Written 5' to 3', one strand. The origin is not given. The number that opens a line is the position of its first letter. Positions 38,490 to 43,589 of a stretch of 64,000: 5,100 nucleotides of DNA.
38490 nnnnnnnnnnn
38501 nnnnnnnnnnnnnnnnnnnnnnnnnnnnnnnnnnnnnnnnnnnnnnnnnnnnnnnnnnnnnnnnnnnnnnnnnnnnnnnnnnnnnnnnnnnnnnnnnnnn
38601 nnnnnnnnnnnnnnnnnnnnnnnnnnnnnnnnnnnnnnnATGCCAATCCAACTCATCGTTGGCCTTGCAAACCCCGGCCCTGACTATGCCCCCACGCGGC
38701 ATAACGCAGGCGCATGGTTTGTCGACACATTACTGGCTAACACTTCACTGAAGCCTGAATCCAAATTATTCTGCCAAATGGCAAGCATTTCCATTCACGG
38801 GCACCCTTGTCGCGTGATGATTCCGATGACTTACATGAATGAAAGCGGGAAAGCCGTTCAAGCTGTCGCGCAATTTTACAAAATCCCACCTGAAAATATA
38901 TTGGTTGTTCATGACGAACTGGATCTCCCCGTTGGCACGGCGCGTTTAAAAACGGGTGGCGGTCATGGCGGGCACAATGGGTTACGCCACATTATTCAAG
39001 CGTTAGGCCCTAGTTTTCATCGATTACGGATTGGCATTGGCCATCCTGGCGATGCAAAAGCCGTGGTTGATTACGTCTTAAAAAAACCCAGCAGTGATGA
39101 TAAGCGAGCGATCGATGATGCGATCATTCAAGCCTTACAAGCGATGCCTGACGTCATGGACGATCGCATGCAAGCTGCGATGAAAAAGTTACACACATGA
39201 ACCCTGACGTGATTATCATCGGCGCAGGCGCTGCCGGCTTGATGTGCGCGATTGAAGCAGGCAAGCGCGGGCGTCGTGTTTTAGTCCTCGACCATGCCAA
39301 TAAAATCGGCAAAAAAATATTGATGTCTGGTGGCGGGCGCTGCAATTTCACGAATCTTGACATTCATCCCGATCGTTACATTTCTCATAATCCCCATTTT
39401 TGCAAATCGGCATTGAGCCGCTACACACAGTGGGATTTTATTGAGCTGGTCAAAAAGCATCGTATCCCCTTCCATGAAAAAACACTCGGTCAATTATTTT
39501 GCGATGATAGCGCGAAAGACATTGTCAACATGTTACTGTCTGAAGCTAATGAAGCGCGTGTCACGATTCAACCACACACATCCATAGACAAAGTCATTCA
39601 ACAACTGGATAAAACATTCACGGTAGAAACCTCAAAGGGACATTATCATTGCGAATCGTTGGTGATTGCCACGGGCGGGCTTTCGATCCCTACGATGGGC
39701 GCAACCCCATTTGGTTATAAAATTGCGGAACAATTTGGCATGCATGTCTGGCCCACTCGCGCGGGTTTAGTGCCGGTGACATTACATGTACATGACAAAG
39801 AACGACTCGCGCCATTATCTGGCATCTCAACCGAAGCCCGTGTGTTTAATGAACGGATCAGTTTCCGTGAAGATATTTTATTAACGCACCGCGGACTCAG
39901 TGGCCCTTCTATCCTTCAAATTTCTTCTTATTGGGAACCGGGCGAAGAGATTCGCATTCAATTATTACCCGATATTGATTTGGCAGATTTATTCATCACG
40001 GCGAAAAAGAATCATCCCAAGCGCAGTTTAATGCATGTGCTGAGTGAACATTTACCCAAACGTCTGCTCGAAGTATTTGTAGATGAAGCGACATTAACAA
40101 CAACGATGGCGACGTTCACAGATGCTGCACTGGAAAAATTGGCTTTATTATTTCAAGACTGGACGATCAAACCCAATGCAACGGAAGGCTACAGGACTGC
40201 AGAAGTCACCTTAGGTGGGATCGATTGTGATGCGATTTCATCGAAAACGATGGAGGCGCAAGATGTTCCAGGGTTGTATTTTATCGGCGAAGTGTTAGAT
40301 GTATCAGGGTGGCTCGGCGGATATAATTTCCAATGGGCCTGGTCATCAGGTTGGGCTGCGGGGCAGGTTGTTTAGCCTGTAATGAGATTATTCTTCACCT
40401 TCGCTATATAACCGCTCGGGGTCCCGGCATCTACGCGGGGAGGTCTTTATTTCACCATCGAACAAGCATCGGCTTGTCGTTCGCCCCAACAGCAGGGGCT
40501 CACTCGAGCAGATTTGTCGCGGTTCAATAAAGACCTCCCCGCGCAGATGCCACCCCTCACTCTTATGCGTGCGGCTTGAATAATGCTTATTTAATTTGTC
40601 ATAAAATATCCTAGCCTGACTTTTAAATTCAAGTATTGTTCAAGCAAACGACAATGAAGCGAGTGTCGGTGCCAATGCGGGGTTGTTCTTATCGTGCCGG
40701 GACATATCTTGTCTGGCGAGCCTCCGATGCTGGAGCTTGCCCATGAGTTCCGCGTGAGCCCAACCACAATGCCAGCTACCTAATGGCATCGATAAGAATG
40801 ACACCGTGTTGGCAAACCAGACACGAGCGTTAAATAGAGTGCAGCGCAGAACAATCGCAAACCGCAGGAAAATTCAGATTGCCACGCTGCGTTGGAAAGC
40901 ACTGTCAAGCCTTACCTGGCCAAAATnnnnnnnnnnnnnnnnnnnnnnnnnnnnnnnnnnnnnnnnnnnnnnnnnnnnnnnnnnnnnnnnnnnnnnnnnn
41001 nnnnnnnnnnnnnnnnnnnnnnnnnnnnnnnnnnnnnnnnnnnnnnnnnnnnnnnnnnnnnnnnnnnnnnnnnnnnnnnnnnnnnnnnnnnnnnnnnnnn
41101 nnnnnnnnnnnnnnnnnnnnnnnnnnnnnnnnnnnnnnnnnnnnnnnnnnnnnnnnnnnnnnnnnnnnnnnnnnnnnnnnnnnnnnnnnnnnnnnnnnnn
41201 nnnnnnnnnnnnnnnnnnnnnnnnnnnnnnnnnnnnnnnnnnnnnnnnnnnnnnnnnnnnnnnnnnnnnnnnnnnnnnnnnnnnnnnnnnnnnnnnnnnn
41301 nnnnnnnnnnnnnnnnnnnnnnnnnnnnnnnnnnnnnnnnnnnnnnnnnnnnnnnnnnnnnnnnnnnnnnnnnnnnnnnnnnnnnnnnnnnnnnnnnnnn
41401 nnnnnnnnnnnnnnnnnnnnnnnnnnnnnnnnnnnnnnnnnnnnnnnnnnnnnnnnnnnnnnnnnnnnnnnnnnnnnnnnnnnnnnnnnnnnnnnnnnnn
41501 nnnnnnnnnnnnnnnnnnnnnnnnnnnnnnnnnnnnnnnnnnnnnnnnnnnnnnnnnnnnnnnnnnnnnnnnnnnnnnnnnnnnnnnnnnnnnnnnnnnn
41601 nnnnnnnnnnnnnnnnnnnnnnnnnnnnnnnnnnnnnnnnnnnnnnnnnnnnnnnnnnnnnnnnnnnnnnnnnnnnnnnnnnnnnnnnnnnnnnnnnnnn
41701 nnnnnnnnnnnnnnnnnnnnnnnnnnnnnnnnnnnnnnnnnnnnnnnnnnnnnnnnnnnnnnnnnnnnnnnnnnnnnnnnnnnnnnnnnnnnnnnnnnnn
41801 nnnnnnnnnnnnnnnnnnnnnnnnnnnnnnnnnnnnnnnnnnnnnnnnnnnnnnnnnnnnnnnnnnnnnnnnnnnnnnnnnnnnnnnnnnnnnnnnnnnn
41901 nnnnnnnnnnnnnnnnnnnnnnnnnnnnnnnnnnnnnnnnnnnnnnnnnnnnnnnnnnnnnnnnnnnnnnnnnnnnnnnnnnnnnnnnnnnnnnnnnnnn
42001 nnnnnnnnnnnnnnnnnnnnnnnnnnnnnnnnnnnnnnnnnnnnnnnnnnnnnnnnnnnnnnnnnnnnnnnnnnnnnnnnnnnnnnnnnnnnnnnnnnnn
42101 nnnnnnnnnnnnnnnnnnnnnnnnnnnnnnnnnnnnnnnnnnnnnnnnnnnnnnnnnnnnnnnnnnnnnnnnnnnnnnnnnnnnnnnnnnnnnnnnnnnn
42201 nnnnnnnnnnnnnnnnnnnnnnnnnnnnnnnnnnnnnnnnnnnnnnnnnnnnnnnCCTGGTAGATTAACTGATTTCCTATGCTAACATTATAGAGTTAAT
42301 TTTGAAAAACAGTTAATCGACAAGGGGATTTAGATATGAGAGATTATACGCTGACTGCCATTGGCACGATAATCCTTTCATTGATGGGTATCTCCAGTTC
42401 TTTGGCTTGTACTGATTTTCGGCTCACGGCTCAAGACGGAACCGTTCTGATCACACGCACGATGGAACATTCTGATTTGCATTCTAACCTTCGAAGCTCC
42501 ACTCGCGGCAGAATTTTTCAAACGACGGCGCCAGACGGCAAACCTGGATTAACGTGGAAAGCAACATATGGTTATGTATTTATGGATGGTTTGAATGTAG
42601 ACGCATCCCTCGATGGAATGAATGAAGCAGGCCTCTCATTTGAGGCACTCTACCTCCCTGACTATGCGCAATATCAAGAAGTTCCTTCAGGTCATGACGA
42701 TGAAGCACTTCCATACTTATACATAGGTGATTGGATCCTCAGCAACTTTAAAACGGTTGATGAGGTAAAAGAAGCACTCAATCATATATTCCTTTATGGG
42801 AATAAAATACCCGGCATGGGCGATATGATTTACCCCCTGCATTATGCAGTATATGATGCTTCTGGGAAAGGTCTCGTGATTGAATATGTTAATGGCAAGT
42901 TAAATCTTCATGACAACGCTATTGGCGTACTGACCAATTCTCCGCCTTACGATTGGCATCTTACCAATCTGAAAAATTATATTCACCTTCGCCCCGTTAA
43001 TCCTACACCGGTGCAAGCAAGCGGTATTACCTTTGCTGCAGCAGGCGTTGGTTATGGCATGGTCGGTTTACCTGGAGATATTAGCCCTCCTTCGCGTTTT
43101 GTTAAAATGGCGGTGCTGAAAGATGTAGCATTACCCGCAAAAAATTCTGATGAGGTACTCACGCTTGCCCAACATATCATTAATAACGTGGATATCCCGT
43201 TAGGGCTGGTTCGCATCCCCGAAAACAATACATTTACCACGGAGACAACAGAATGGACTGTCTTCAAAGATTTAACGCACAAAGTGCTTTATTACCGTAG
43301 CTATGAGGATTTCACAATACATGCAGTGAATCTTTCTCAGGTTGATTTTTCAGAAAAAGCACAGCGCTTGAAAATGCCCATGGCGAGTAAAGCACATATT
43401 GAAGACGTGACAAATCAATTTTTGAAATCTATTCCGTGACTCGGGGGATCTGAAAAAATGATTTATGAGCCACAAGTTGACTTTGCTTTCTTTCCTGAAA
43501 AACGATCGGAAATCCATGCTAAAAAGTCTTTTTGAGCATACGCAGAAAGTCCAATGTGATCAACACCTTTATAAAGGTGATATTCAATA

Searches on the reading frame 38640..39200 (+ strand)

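Call 24: search_protein_families(library=pfam, proteins=[window:38640-39200:+], max_evalue=0.00001)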
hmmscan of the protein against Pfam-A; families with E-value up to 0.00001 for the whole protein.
window:38640-39200:+ (186 aa): 1 family
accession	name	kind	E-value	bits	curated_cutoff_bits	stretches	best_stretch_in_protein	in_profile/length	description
PF01195.25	Pept_tRNA_hydro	-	2.4e-63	213.7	27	1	5-185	1-183/183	Peptidyl-tRNA hydrolase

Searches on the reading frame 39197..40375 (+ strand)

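Call 5: search_protein_families(library=pfam, proteins=[window:39197-40375:+])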
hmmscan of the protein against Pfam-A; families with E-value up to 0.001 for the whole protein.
window:39197-40375:+ (392 aa): 11 families
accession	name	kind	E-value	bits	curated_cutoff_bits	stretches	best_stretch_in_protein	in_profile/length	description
PF03486.20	HI0933_like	-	2.2e-99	332.3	50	1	4-390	2-243/244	HI0933-like protein Rossmann domain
PF22780.1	HI0933_like_1st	-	1.8e-41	142.2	27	1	188-337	1-165/165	HI0933-like protein barrel and H2TH domain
PF00890.30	FAD_binding_2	-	3.7e-15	56.5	20.4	1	4-48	1-45/414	FAD binding domain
PF13738.12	Pyr_redox_3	-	5.1e-14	52.7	30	2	117-171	91-144/305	Pyridine nucleotide-disulphide oxidoreductase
PF01266.30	DAO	-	6.5e-11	42.8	27.9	1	4-39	1-36/353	FAD dependent oxidoreductase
PF12831.13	FAD_oxidored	-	5.3e-10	39.6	27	1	4-152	1-135/416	FAD dependent oxidoreductase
PF07992.20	Pyr_redox_2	-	4.2e-09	36.7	26.1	1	4-163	2-111/291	Pyridine nucleotide-disulphide oxidoreductase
PF13450.12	NAD_binding_8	-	4.5e-07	30.5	21.9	1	7-38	1-32/68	NAD(P)-binding Rossmann-like domain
PF01134.28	GIDA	-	1.8e-05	24.4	22.1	0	4-36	1-34/391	Glucose inhibited division protein A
PF01494.25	FAD_binding_3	-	0.00031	20.5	22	1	4-36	3-35/349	FAD binding domain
PF01946.23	Thi4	-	0.00087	19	26.2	0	2-40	17-56/235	Thi4 family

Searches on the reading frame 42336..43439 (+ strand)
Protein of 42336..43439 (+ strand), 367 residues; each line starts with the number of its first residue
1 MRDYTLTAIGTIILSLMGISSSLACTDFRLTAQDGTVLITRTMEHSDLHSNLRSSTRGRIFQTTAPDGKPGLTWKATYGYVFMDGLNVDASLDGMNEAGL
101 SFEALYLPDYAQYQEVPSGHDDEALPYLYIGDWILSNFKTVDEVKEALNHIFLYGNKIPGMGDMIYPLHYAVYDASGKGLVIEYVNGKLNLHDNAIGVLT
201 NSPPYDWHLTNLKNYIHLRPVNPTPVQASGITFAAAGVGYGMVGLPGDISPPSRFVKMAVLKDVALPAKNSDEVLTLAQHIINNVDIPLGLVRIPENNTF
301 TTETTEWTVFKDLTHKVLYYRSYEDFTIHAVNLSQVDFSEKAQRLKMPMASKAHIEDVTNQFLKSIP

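Call 5: search_protein_families(library=pfam, proteins=[window:42336-43439:+])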
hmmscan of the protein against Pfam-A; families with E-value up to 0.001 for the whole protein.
window:42336-43439:+ (367 aa): 1 family
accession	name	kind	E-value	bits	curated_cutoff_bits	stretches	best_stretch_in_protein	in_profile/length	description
PF02275.23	CBAH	-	3.7e-63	214.5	20.4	1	25-337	1-307/316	Linear amide C-N hydrolases, choloylglycine hydrolase family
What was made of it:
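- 42336..43439 (+): Intact choloylglycine-hydrolase-family (linear amide C-N hydrolase, CBAH) gene, the reference copy for C' and D'. Pfam PF02275, E=3.7e-63 (call 5).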

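Call 8: find_encoding_contigs(protein=window:42336-43439:+, flank=10000, max_places=10)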
Protein window:42336-43439:+ (367 aa): no gene with exactly this product is on record in the collection.

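Call 9: find_related_loci(query=window:42336-43436:+, collection=genome_contigs, flank=10000)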
Query window:42336-43436:+ (367 aa) in genome_contigs; peptide patterns used: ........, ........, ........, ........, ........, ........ (x = any residue, [..] = any of these).
111 stretches matched a pattern; 74 encode a relative of the query (tblastn E <= 1e-3); 74 distinct loci.
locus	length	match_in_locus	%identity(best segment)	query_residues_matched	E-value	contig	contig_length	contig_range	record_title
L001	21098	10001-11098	60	1-364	6e-154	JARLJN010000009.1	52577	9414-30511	MAG: Gammaproteobacteria bacterium isolate MAG_CA161 MetaCoAG_Bin_161_Anoxic_k141_114320, whole genome shotgun sequence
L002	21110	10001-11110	58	1-363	1e-147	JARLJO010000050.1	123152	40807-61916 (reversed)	MAG: Gammaproteobacteria bacterium isolate MAG_CA28 MetaCoAG_Bin_28_Anoxic_k141_1773785, whole genome shotgun sequence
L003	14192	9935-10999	59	13-365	6e-147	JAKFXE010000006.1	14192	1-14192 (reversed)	MAG: Coxiellaceae bacterium isolate ND2_Bin_21 ND2_0000505, whole genome shotgun sequence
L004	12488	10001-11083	59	11-365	7e-147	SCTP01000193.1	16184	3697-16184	MAG: Gammaproteobacteria bacterium isolate FW301-02_bin.23 FW301-02_bin.23-50432, whole genome shotgun sequence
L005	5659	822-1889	58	12-365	1e-147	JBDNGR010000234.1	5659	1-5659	MAG: Coxiellaceae bacterium isolate concoct.216.WLB k141_820123, whole genome shotgun sequence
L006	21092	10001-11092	57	1-365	3e-144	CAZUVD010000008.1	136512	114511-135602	MAG TPA_asm: uncultured Coxiellaceae bacterium isolate SRP286056_co2_302 genome assembly, contig: NODE_97_length_136512_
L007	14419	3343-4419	57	6-362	7e-142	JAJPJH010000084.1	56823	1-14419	MAG: Gammaproteobacteria bacterium isolate Centralia_MAG_445 k107_25792349, whole genome shotgun sequence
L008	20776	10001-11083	55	6-363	6e-141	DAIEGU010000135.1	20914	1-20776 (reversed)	MAG TPA_asm: Gammaproteobacteria bacterium isolate clean993 k141_2485155, whole genome shotgun sequence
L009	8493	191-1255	56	11-365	5e-140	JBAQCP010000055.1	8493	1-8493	MAG: Gammaproteobacteria bacterium isolate MFD12018_ilm_asm_bin15 k127_104654, whole genome shotgun sequence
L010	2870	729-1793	57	12-365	1e-146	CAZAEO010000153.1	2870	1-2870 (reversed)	MAG TPA_asm: uncultured Coxiellaceae bacterium isolate SRP011637_co1_137 genome assembly, contig: NODE_17090_length_2870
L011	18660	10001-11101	56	1-365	3e-136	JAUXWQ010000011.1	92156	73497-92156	MAG: Coxiellaceae bacterium isolate C15_maxbin.120 C15_k141_8612, whole genome shotgun sequence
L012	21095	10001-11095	54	1-365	9e-136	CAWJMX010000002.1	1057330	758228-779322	MAG: uncultured Gammaproteobacteria bacterium isolate MFD02832.bin.1.63 genome assembly, contig: contig_14475, whole gen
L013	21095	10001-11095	54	1-365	9e-134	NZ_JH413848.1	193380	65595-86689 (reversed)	Legionella drancourtii LLAP12 scf_56, whole genome shotgun sequence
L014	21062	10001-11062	54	14-367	1e-132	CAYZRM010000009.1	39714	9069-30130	MAG TPA_asm: uncultured Coxiellaceae bacterium isolate SRP199154_co2_133 genome assembly, contig: NODE_579_length_39714_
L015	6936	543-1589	54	16-365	4e-131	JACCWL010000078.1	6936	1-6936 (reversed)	MAG: Tatlockia sp. isolate MGR_bin151 SD2897-2912_k127_1491829, whole genome shotgun sequence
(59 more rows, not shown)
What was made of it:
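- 42336..43439 (+): Orthologues at 50-60% identity in Coxiellaceae and Legionellales genomes (call 9).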
